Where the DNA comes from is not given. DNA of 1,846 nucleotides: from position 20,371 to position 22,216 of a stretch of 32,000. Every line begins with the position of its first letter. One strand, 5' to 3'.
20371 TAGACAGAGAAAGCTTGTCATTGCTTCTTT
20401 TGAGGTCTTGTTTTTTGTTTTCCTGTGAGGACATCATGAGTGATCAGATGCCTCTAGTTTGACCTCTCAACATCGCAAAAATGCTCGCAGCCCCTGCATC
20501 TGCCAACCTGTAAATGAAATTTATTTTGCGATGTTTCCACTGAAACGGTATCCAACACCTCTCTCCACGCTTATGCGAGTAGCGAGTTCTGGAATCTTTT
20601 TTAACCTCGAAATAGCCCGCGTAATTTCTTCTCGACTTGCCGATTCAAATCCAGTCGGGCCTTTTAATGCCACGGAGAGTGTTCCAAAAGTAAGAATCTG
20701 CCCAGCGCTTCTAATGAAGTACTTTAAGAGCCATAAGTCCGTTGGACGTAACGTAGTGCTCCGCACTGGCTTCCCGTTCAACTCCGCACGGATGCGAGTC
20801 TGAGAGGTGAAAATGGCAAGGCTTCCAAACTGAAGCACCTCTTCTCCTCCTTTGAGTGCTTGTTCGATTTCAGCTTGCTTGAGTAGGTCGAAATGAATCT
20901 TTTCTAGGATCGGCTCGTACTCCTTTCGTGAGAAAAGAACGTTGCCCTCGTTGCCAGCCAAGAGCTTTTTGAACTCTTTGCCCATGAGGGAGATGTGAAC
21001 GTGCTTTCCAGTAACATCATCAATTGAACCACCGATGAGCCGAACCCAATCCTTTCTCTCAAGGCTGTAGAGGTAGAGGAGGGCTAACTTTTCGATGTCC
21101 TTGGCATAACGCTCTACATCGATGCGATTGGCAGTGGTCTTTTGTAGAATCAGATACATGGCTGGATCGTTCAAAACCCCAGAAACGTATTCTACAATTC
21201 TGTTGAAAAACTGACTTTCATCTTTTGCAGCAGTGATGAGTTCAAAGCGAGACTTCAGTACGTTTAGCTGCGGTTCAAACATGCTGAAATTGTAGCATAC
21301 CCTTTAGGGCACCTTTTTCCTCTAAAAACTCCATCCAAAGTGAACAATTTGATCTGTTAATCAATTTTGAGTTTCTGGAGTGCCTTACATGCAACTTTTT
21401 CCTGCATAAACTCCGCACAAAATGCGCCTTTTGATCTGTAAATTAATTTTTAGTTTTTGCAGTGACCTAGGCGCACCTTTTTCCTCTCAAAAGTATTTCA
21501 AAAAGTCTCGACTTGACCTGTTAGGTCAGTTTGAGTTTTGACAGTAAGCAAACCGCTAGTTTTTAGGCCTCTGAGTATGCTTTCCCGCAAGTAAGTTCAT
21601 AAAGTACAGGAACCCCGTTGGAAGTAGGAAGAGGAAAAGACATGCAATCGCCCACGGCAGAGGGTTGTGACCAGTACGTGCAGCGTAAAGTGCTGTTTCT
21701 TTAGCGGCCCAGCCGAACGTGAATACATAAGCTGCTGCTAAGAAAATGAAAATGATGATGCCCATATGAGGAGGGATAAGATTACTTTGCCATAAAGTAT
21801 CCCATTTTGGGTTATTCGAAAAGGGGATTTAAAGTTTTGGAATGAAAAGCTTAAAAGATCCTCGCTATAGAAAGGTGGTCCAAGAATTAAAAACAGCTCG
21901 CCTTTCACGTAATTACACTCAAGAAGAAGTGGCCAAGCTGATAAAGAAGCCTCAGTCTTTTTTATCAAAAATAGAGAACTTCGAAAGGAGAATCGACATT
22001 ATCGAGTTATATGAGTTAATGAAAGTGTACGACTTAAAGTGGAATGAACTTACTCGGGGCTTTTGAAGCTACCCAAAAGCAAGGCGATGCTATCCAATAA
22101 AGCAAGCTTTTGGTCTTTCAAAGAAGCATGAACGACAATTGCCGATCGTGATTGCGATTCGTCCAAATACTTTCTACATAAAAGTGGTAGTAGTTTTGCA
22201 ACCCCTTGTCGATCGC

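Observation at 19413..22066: Uncharacterised cargo operon beside the giant gene, divergent from an XRE gene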

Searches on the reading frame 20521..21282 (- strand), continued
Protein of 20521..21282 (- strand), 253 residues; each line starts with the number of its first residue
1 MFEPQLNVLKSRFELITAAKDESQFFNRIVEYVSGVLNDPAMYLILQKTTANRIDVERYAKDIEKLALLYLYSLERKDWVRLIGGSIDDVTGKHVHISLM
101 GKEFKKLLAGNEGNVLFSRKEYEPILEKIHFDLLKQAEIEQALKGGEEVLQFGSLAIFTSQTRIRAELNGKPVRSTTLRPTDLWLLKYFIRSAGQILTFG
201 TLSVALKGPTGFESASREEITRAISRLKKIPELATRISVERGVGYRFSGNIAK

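Call 72: search_protein_families(library=padloc, proteins=[L001:9090-9416:+, L001:10859-11002:+, L001:5647-6447:-, L001:6498-7133:-, L001:10001-10756:+, L001:1985-3124:+, L001:381-1202:+], max_evalue=0.1)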
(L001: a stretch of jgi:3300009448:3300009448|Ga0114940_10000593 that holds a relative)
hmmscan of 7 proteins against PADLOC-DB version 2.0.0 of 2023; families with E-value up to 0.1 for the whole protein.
L001:9090-9416:+ (108 aa): 0 families

L001:10859-11002:+ (47 aa): 0 families

L001:5647-6447:- (266 aa): 0 families

L001:6498-7133:- (211 aa): 1 family
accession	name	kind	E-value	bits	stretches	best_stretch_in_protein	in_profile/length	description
PDLC05036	PDC-S54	-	1.3e-14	52.5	1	8-206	11-198/410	-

L001:10001-10756:+ (251 aa): 0 families

L001:1985-3124:+ (379 aa): 15 families
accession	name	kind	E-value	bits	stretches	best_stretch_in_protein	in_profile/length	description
PDLC04789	PDC-S01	-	2.3e-150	498.8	1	5-378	2-373/375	-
PDLC04790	PDC-S01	-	4.6e-59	198.2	1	1-350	8-371/422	-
PDLC04787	PDC-S01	-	7.8e-50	167.9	1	3-306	9-324/412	-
PDLC04791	PDC-S01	-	4.7e-35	119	1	6-372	3-378/395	-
PDLC04788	PDC-S01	-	6.6e-26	89.2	1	17-346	15-382/448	-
PDLC04786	PDC-S01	-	4.3e-19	66.6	2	16-181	15-191/439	-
PDLC04792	PDC-S01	-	6.8e-11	39.4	1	5-114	2-122/452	-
PDLC01720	Csa3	-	0.0014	17.2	1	192-249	17-75/118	Csa3_1_CAS-I-II-III-IV-V-VI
PDLC01853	CARF3--CARF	-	0.005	14.5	1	203-251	138-186/209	-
PDLC01438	Csa3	-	0.0051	14.9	1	198-260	144-191/305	"CAS-I,CAS-II,CAS-III,CAS-IV,CAS-V,CAS-VI; associated_signaling"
PDLC04984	PDC-S27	-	0.0055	13.6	1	1-43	1-45/474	-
PDLC01866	CARF3--CARF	-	0.0094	13.9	1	200-251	136-185/207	-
PDLC01434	CasR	-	0.012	13.5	1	206-249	128-171/191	"CAS-I,CAS-II,CAS-III,CAS-IV,CAS-V,CAS-VI; associated_signaling"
PDLC01857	CARF3--CARF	-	0.019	12.6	1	179-258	109-182/201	-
PDLC01268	CasR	-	0.026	12.5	1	206-247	124-165/179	"CAS-I,CAS-II,CAS-III,CAS-IV,CAS-V,CAS-VI; associated_signaling"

L001:381-1202:+ (273 aa): 2 families
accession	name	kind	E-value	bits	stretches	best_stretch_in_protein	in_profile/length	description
PDLC04920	PDC-S13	-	3.5e-116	385.5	1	3-270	5-274/286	-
PDLC04841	PDC-S04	-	2.5e-10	38.5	1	4-105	6-112/292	-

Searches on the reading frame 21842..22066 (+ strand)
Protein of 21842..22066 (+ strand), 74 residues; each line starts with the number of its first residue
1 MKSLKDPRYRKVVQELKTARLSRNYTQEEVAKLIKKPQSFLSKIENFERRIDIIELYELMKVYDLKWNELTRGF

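Call 6: search_protein_families(library=pfam, proteins=[window:21842-22066:+], max_evalue=0.1)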
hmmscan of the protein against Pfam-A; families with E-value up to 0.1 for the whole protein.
window:21842-22066:+ (74 aa): 5 families
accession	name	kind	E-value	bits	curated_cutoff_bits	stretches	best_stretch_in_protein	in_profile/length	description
PF01381.28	HTH_3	-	2.7e-11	43.7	23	1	16-70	1-55/55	Helix-turn-helix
PF13560.12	HTH_31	-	0.00015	22.4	27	1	14-64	4-55/64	Helix-turn-helix domain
PF12844.13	HTH_19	-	0.0002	21.6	30.2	1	16-46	4-34/64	Helix-turn-helix domain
PF13413.12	HTH_25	-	0.0063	16.7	24.6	1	16-46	2-32/62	Helix-turn-helix domain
PF20740.2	TP0453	-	0.025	14.1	27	1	14-62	147-195/252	Outer membrane-associated lipoprotein TP0453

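Call 7: search_protein_families(library=padloc, proteins=[window:21842-22066:+], max_evalue=0.1)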
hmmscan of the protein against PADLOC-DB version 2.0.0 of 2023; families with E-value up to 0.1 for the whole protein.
window:21842-22066:+ (74 aa): 10 families
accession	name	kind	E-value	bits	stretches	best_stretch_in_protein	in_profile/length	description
PDLC02926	HTH_VI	-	6.9e-08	30.6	1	14-70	4-60/92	-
PDLC03954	RmrA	-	8.5e-05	19.6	1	14-67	13-66/380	-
PDLC03947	RmrA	-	9.8e-05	19.3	1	12-65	12-65/383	-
PDLC04142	capH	-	0.0001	21.3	1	15-55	10-49/103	capH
PDLC03665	Control_protein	-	0.0011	17.2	1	14-59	11-57/77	control protein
PDLC03951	RmrA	-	0.0036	14.3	1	14-66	11-63/400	-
PDLC03668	Control_protein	-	0.0042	15.6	1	11-63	8-60/79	control protein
PDLC04775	PDC-M69A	-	0.0089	14.5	1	9-71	5-67/113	-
PDLC03664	Control_protein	-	0.013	13.9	1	11-70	13-72/74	control protein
PDLC03666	Control_protein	-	0.024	13.1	1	17-69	12-64/77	control protein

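Call 8: search_protein_families(library=ncbifam, proteins=[window:21842-22066:+], max_evalue=0.1)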
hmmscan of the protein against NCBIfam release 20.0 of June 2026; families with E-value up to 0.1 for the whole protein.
window:21842-22066:+ (74 aa): 8 families
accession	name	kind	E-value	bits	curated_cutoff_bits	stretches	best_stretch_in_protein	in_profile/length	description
NF047948.1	male_kill_WMK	equivalog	5.9e-06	25.9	300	1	5-66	156-217/300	WO male-killing family protein Wmk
NF007271.0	PRK09726.1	equivalog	0.0004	20.3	79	1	12-65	13-66/88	type II toxin-antitoxin system antitoxin HipB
TIGR03070.1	couple_hipB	subfamily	0.0025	17.7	71.65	1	14-62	5-53/58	type II toxin-antitoxin system Y4mF family antitoxin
TIGR00270.2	TIGR00270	equivalog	0.0068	16.2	110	1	15-48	79-112/159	multiprotein bridging factor aMBF1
TIGR02895.1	spore_sigI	equivalog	0.0077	16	185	1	9-72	81-143/219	RNA polymerase sigma-I factor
NF058600.1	TransRegSco1979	equivalog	0.021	13.9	350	1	14-68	11-65/280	Sco1979 family transcriptional regulator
NF004471.0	PRK05803.1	subfamily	0.039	13.2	252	1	6-46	178-218/235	RNA polymerase sporulation sigma factor SigK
NF001071.0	PRK00118.2-1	equivalog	0.044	14.2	160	1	9-57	48-95/117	putative DNA-binding protein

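Call 9: search_protein_families(library=phrogs, proteins=[window:21842-22066:+], max_evalue=0.1)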
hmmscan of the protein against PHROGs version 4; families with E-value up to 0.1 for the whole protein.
window:21842-22066:+ (74 aa): 14 families
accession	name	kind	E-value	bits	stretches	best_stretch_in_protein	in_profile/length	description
phrog_2967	-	transcription regulation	9.5e-08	32.8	1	7-71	6-70/225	transcriptional regulator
phrog_3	-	transcription regulation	3.5e-07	31.4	1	10-70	87-145/430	transcriptional repressor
phrog_8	-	transcription regulation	2.9e-06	27.9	1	11-70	160-215/346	transcriptional regulator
phrog_2439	-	transcription regulation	2.9e-05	24.1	1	15-66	11-62/367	transcriptional regulator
phrog_9908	-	DNA, RNA and nucleotide metabolism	7.8e-05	23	1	7-66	9-68/282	DNA binding protein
phrog_1373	-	transcription regulation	0.00041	21.4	1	10-56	63-108/166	transcriptional regulator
phrog_7396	-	unknown function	0.00098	19.8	1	5-64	8-71/227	-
phrog_1728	-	transcription regulation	0.0013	18.8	1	10-65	2-57/380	transcriptional regulator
phrog_2339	-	DNA, RNA and nucleotide metabolism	0.003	18.6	1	11-61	25-76/98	HTH DNA binding protein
phrog_29047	-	unknown function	0.0066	17.4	1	8-67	88-144/159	-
phrog_5823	-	transcription regulation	0.013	15.7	1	14-69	9-65/404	transcriptional regulator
phrog_18318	-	DNA, RNA and nucleotide metabolism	0.025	15.6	1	5-62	27-82/108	HTH DNA binding protein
phrog_6223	-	transcription regulation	0.074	14.1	1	19-46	13-39/73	transcriptional repressor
phrog_13792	-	unknown function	0.095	13.1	0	6-59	166-219/263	-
